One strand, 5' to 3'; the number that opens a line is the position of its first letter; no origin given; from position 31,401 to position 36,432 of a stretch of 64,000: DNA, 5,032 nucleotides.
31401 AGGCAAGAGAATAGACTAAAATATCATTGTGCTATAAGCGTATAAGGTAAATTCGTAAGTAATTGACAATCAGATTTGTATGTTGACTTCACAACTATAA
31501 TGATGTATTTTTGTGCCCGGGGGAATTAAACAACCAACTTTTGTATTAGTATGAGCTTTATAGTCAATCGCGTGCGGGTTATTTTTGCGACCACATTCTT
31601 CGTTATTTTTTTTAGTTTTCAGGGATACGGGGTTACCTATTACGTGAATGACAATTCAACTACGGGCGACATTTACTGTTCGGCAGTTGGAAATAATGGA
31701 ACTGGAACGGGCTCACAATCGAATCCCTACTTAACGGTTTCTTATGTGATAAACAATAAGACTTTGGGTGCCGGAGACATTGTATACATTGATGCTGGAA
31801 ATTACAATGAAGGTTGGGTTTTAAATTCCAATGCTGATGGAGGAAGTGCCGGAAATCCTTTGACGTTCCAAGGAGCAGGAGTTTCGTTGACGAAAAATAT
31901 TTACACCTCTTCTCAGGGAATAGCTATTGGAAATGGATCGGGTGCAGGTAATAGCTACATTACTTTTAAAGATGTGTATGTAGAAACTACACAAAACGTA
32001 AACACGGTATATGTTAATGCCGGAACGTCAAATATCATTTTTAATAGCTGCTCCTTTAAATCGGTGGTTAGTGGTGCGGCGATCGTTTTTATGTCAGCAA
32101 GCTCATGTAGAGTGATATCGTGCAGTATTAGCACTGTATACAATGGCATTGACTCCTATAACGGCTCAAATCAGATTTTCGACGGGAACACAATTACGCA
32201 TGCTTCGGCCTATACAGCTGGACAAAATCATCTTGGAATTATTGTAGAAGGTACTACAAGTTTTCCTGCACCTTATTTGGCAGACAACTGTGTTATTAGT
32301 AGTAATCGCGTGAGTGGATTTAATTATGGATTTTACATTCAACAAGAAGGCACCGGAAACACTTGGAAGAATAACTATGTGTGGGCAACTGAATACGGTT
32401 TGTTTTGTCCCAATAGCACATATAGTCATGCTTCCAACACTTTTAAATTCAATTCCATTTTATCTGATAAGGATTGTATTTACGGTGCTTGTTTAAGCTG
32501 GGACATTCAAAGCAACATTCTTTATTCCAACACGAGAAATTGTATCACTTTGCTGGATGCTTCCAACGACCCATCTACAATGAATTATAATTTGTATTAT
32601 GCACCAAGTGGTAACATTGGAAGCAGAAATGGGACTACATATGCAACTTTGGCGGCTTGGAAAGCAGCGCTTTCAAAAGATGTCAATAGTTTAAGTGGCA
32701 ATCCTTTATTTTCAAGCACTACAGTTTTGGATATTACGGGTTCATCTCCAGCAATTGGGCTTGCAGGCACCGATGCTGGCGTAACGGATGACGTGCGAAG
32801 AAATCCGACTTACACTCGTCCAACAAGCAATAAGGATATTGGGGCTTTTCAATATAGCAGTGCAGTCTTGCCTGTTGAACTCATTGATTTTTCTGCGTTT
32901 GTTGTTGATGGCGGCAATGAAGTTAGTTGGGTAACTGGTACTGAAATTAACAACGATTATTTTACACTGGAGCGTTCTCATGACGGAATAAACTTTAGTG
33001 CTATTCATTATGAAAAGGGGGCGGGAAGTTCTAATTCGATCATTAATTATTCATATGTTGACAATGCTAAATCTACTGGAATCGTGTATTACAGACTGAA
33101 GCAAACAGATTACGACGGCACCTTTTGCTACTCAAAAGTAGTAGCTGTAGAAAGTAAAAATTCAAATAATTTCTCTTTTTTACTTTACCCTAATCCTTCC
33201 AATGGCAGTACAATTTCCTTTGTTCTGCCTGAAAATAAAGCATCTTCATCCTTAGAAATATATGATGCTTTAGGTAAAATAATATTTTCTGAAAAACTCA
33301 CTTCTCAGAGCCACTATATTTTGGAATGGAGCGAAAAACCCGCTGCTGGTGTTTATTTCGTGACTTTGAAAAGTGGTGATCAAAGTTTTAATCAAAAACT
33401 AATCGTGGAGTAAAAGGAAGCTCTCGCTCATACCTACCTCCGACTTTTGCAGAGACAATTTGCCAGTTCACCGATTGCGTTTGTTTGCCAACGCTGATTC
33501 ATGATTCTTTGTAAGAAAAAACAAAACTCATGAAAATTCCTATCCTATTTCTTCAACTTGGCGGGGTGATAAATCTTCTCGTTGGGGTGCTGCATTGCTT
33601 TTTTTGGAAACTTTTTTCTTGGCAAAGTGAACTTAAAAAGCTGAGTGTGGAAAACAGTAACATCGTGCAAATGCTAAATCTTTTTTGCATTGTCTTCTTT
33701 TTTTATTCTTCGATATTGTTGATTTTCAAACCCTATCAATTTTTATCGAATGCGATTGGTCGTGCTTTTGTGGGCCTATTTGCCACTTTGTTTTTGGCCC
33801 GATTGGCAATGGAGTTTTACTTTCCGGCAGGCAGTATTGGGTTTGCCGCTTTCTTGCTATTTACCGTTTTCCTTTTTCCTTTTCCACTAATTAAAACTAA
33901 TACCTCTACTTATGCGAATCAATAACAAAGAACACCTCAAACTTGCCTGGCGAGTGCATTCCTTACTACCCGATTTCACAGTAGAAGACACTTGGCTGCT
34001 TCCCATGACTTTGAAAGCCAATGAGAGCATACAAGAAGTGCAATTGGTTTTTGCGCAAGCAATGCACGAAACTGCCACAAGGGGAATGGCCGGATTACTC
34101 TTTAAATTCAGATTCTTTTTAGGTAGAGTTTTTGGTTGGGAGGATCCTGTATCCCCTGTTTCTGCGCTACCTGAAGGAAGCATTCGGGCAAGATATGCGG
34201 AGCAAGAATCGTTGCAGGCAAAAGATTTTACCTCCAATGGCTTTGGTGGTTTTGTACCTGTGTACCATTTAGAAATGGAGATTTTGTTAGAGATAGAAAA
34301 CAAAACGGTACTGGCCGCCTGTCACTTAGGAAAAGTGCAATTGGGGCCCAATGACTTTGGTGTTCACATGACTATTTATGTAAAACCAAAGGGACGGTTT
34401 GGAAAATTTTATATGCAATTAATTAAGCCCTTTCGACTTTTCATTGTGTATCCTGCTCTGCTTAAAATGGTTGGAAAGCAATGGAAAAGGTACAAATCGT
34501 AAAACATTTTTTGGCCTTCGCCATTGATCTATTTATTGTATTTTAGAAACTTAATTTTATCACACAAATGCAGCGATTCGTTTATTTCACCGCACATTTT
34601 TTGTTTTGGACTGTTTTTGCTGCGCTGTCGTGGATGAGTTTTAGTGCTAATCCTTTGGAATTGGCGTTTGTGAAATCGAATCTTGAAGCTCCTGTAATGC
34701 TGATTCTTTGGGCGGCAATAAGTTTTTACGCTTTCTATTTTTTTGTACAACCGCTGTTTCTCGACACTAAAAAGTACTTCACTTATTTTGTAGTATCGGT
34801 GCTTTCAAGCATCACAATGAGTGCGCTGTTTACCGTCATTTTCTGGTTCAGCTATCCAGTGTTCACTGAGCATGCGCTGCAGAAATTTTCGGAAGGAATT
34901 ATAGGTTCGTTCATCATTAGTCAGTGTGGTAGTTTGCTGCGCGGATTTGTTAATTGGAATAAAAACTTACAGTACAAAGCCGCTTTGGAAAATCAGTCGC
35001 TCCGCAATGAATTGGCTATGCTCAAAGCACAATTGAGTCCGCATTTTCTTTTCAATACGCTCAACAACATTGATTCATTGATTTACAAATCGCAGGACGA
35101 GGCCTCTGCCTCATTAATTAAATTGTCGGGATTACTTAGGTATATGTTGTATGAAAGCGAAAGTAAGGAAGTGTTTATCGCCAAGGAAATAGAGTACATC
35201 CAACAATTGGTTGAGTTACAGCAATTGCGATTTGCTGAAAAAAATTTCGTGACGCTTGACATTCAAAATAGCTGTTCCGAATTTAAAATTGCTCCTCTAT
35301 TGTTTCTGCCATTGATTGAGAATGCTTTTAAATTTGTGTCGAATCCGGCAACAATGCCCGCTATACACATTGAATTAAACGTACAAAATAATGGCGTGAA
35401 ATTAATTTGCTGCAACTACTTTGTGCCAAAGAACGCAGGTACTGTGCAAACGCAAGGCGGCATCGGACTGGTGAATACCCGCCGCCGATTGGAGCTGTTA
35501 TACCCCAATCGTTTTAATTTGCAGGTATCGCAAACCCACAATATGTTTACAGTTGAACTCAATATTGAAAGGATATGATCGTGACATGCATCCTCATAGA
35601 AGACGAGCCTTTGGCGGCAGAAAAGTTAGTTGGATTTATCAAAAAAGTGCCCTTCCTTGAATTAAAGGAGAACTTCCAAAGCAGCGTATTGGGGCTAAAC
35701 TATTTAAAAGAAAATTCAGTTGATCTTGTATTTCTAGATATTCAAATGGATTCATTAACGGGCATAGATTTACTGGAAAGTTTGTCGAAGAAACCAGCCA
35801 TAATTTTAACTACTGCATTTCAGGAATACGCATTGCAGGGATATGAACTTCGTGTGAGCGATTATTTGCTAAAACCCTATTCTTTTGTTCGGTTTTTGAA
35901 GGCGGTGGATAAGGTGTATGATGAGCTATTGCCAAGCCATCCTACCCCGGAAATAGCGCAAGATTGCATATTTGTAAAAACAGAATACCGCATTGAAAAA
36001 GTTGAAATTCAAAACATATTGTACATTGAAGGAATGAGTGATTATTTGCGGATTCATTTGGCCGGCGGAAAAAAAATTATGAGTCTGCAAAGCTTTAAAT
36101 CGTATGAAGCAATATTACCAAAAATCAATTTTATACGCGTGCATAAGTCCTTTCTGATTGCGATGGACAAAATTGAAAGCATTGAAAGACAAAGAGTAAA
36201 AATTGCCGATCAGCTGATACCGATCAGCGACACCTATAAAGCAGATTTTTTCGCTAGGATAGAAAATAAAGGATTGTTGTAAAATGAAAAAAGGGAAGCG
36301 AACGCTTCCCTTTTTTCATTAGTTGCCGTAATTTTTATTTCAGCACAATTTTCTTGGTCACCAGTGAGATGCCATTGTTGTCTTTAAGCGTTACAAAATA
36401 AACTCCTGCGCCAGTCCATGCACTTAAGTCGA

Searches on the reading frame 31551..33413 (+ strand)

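Call 23: search_protein_families(library=pfam, proteins=[window:31551-33413:+], max_evalue=0.001)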
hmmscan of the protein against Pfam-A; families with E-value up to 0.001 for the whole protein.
window:31551-33413:+ (620 aa): 2 families
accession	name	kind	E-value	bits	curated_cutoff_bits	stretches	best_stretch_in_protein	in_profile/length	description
PF18962.6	Por_Secre_tail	-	1.5e-10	41.7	27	1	545-619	1-75/75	Secretion system C-terminal sorting domain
PF05048.19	NosD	-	2e-05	24.6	23.6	1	128-291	15-161/212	Periplasmic copper-binding protein (NosD)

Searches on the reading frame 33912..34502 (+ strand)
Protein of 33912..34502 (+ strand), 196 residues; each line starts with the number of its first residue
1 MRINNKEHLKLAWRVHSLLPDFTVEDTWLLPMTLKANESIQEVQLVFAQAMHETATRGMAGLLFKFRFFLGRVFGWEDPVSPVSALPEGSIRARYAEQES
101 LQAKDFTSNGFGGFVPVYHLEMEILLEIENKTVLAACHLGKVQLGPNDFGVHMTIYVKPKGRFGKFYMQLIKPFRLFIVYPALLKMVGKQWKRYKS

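Call 23: search_protein_families(library=pfam, proteins=[window:33912-34502:+], max_evalue=0.001)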
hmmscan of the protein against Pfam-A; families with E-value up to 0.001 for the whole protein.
window:33912-34502:+ (196 aa): 1 family
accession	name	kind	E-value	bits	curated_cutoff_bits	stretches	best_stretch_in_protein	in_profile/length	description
PF11066.14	DUF2867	-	7.2e-15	56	27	1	19-181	2-141/142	Protein of unknown function (DUF2867)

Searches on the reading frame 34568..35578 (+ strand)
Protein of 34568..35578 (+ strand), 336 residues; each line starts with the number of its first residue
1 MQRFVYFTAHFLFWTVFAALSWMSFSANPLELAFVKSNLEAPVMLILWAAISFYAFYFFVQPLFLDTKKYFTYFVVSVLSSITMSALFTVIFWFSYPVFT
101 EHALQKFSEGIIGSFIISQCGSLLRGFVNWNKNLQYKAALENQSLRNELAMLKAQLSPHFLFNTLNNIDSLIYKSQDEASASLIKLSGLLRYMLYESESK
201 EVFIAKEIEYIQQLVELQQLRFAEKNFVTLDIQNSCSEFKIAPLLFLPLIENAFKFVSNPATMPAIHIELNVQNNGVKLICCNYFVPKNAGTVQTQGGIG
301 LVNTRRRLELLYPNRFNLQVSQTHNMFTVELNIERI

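Call 24: search_protein_families(library=pfam, proteins=[window:34568-35578:+], max_evalue=0.001)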
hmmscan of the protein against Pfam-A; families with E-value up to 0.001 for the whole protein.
window:34568-35578:+ (336 aa): 1 family
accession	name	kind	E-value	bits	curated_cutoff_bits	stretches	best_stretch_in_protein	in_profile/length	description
PF06580.19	His_kinase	-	9.5e-23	80.7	25.2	1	148-225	2-80/81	Histidine kinase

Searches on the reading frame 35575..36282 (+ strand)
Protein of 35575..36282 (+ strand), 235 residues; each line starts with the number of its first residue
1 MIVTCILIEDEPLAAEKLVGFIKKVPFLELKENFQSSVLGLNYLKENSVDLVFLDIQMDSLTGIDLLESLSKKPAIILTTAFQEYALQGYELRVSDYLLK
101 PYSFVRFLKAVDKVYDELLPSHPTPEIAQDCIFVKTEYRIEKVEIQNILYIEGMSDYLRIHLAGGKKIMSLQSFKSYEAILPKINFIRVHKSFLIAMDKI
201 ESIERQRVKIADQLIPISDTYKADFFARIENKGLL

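Call 24: search_protein_families(library=pfam, proteins=[window:35575-36282:+], max_evalue=0.001)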
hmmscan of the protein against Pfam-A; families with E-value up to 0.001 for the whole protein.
window:35575-36282:+ (235 aa): 2 families
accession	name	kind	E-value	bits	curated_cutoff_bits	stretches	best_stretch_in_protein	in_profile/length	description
PF04397.21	LytTR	-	9.1e-17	61.5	22.6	1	139-229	2-97/98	LytTr DNA-binding domain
PF00072.30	Response_reg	-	6.4e-16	58.9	30.2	1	6-111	2-110/111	Response regulator receiver domain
